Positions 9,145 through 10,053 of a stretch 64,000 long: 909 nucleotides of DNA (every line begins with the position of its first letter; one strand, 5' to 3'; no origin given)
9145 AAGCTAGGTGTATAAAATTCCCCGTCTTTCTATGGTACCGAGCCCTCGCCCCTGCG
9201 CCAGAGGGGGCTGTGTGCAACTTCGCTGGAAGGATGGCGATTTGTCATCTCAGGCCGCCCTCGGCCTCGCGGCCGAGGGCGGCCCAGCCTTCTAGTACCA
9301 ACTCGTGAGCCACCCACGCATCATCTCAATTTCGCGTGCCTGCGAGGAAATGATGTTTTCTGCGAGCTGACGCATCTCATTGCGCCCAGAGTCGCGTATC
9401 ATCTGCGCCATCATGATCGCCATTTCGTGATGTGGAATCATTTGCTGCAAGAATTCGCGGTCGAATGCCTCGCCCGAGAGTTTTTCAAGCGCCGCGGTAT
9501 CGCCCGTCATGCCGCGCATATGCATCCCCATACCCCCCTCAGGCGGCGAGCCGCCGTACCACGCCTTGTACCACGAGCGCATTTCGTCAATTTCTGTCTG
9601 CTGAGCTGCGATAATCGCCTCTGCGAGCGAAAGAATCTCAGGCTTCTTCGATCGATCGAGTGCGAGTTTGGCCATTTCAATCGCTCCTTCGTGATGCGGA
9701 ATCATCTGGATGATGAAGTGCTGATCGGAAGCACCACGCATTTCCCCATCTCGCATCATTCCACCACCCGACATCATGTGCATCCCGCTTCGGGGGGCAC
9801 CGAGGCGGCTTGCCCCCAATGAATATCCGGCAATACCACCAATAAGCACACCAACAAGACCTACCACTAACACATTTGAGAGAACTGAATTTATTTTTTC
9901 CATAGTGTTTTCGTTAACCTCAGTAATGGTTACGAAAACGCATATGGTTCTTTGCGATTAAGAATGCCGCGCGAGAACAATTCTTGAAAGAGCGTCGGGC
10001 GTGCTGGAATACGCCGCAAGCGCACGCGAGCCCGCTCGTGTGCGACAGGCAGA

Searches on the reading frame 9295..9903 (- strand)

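Call 7: search_protein_families(library=pfam, proteins=[window:9295-9903:-], max_evalue=0.01)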
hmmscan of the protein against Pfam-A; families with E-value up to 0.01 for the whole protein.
window:9295-9903:- (203 aa): 2 families
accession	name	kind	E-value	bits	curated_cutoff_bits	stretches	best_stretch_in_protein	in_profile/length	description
PF03713.19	DUF305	-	2.2e-43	148.4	27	1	60-199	1-151/151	Domain of unknown function (DUF305)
PF13628.12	DUF4142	-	3.3e-13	50.5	27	1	59-183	2-123/138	Domain of unknown function (DUF4142)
